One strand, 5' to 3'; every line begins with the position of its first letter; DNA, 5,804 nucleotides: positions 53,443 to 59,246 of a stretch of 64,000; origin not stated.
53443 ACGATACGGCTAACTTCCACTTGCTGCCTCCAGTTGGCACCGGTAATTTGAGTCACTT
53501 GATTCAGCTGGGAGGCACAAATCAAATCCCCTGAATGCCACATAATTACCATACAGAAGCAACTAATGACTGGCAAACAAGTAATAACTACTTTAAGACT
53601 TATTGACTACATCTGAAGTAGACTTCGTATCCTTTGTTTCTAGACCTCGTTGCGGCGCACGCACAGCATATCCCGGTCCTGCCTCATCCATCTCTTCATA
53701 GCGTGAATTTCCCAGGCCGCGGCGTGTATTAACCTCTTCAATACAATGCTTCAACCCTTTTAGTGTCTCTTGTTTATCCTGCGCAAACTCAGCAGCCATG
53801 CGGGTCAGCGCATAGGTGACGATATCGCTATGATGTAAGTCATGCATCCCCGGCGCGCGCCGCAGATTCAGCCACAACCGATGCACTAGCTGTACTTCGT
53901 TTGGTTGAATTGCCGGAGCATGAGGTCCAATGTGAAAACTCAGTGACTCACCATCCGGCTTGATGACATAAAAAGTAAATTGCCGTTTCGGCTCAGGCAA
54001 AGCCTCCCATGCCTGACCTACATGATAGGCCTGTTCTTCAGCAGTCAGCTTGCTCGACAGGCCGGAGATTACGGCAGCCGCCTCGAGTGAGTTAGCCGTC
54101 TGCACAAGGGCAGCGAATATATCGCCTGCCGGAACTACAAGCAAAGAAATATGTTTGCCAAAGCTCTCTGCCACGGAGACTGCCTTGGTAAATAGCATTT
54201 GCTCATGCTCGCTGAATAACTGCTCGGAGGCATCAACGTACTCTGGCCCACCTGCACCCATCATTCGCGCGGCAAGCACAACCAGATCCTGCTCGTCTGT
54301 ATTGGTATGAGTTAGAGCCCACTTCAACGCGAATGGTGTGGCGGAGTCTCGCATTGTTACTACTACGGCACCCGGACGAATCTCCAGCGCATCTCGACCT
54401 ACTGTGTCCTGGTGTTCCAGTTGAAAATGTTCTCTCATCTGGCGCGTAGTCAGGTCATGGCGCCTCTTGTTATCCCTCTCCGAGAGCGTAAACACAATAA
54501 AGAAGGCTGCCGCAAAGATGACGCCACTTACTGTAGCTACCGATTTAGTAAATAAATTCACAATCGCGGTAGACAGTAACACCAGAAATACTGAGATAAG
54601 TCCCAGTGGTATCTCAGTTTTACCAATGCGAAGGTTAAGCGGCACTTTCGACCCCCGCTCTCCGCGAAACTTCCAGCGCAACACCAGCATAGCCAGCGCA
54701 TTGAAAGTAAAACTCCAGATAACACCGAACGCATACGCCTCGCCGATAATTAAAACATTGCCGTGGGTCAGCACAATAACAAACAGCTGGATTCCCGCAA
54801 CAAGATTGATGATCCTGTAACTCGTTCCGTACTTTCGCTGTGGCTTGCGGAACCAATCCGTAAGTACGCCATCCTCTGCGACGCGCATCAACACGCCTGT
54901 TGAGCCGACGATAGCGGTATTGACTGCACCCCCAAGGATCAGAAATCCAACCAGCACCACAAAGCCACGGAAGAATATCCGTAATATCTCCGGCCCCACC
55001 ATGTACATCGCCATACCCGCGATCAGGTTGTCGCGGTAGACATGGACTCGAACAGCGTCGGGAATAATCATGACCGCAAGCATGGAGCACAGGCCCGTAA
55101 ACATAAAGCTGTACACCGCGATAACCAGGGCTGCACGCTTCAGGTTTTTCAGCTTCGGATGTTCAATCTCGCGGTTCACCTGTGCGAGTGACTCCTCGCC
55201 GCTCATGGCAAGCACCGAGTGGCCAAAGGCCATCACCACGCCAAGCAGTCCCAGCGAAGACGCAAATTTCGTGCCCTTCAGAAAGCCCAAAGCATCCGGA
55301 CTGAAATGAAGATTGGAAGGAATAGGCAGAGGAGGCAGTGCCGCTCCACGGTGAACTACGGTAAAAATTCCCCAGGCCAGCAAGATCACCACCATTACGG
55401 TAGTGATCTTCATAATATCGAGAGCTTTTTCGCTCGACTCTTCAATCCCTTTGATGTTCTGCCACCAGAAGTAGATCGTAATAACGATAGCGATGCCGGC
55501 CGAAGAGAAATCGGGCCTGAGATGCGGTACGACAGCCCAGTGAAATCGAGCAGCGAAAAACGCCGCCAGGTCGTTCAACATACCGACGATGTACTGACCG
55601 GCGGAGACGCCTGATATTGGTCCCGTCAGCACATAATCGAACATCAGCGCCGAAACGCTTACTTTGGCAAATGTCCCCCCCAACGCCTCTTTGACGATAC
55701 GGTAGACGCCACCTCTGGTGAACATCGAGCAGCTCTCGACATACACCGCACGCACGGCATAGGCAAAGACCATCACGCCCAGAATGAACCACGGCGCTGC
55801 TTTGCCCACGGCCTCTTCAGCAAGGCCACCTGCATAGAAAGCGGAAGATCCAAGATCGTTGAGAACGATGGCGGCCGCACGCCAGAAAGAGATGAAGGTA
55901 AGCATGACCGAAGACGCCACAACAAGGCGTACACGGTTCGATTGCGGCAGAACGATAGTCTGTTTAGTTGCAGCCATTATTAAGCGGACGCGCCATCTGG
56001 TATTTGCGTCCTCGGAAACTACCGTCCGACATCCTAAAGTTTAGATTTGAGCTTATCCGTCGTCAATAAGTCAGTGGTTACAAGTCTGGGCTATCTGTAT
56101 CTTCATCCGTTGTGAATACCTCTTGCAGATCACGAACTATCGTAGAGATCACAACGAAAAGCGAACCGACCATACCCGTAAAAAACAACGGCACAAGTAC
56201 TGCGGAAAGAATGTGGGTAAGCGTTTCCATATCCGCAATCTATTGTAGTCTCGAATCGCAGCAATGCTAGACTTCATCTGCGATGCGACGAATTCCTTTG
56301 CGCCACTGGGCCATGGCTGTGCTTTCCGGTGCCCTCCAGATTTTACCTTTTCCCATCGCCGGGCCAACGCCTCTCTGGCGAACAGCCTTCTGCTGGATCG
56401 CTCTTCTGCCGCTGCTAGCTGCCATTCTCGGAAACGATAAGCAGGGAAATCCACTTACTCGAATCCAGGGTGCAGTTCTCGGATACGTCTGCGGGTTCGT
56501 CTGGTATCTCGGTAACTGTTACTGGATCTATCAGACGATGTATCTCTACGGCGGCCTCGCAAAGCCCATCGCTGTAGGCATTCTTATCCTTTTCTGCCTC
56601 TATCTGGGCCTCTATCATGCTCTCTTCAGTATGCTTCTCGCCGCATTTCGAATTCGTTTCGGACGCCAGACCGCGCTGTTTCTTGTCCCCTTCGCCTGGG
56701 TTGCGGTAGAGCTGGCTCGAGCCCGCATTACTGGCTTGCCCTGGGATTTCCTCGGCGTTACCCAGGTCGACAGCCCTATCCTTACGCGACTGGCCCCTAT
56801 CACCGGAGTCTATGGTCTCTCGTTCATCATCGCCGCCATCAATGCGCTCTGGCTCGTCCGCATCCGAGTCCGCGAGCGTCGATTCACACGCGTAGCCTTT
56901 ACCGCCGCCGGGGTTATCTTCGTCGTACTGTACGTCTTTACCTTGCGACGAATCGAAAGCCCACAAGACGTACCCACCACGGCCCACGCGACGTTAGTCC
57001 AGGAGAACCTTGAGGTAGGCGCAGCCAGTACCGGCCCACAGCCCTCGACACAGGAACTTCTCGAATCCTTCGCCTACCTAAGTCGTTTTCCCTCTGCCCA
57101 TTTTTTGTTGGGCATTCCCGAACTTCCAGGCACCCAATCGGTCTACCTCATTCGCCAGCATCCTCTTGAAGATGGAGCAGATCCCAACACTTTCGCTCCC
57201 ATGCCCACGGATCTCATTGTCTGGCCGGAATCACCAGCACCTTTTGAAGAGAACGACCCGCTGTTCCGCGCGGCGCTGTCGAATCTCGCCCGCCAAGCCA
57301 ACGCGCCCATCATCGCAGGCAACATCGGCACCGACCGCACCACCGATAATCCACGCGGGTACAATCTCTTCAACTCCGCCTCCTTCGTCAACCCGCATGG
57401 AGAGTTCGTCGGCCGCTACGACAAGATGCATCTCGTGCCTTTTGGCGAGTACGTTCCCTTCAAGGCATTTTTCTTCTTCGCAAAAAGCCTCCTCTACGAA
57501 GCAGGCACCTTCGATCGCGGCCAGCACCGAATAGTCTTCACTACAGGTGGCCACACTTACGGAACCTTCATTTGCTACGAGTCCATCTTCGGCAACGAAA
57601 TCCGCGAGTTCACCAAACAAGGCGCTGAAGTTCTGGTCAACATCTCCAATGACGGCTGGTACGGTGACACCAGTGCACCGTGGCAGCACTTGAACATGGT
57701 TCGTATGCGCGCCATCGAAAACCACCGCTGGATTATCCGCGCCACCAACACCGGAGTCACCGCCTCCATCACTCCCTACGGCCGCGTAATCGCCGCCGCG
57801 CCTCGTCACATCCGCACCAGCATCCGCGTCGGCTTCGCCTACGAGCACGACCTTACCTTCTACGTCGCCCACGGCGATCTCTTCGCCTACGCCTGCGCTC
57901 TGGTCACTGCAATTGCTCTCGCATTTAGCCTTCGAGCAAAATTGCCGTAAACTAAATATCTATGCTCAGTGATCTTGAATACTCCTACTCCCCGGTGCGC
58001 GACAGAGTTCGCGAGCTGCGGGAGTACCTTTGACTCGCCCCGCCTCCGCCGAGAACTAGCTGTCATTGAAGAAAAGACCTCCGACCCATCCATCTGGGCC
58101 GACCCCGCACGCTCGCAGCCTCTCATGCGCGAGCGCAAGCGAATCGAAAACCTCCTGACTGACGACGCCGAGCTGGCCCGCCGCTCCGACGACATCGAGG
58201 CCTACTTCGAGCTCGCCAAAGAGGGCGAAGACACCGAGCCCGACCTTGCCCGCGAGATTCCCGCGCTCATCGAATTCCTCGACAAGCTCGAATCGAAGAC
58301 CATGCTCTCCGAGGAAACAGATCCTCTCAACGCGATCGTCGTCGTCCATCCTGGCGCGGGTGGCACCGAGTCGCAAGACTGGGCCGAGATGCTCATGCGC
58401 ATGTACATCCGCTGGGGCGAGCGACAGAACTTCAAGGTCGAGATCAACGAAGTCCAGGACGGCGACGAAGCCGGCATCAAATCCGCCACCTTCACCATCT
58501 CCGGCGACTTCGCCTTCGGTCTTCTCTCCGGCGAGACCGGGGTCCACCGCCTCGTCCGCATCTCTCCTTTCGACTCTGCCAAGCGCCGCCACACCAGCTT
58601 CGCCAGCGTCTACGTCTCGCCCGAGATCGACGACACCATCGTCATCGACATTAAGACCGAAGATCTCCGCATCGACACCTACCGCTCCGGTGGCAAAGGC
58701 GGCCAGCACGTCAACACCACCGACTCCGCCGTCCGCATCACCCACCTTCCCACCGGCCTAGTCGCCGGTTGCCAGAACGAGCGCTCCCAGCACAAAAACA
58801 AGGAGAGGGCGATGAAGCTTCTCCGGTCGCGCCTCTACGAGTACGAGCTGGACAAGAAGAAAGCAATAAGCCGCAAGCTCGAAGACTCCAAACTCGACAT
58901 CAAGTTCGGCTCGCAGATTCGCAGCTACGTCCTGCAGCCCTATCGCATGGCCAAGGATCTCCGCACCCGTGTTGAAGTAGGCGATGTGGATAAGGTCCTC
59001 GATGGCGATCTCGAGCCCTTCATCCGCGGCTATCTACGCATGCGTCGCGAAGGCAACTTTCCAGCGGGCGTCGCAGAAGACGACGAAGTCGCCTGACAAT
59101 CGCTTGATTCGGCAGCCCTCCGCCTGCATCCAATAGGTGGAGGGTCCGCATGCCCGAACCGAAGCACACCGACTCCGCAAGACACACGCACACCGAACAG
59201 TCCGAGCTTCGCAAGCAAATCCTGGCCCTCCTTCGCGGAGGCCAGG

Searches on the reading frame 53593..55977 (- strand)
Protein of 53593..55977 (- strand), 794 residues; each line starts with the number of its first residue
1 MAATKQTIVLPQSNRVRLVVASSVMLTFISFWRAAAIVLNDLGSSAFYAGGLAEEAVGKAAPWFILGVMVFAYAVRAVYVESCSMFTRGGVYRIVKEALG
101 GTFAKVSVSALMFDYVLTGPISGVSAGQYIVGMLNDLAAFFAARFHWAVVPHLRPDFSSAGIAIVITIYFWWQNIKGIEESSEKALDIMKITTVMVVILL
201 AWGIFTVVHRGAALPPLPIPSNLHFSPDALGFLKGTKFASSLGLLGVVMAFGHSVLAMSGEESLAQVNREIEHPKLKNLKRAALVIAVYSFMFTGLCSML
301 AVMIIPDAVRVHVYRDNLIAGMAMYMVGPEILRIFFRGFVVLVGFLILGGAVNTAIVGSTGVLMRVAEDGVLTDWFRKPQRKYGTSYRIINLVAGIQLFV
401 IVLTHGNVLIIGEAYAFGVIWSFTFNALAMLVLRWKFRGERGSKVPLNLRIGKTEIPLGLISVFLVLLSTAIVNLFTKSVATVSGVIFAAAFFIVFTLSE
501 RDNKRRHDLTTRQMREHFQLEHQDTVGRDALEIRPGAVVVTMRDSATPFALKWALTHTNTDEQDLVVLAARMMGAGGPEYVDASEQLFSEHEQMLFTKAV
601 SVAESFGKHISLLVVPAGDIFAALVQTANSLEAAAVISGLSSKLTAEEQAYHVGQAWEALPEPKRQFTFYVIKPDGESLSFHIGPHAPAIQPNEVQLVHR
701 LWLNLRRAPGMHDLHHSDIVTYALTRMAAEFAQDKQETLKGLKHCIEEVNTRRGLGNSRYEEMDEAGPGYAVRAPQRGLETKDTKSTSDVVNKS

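Call 68: search_protein_families(library=pfam, proteins=[window:53593-55977:-], max_evalue=0.00001)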
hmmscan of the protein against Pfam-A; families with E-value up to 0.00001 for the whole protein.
window:53593-55977:- (794 aa): 1 family
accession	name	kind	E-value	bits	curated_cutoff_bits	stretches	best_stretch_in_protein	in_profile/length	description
PF13520.12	AA_permease_2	-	4.3e-49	168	27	1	29-494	1-424/427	Amino acid permease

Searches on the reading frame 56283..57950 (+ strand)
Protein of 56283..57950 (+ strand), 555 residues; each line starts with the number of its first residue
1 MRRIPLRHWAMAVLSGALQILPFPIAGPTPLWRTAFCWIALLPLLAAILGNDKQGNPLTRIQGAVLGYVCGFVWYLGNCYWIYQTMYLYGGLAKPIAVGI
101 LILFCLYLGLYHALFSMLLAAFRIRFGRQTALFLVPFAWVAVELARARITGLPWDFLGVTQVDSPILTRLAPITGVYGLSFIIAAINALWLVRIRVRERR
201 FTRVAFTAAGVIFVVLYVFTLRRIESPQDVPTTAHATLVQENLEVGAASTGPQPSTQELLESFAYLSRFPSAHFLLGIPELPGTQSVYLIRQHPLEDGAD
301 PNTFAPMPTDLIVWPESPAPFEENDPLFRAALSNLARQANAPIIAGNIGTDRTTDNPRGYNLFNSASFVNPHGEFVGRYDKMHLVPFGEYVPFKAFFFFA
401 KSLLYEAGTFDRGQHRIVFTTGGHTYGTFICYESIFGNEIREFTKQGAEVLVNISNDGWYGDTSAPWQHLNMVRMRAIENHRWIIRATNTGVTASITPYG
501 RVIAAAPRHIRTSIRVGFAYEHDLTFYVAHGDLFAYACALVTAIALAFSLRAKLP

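Call 68: search_protein_families(library=pfam, proteins=[window:56283-57950:+], max_evalue=0.00001)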
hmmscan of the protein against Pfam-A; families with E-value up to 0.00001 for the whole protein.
window:56283-57950:+ (555 aa): 2 families
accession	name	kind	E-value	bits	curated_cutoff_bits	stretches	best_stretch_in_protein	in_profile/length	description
PF00795.27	CN_hydrolase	-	6.9e-35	121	23.2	1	308-509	32-237/256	Carbon-nitrogen hydrolase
PF20154.4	LNT_N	-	4.4e-31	108.7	27.1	1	15-189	1-159/159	Apolipoprotein N-acyltransferase N-terminal domain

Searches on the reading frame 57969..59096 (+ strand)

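Call 86: search_protein_families(library=pfam, proteins=[window:57969-59096:+], max_evalue=0.00001)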
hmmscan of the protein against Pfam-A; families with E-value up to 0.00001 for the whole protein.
window:57969-59096:+ (375 aa): 2 families
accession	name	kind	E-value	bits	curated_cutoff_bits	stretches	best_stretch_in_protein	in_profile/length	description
PF03462.23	PCRF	-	1.6e-53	181.8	24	1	27-214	2-194/194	PCRF domain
PF00472.26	RF-1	-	5.1e-40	136.5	35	1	223-332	2-116/116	RF-1 domain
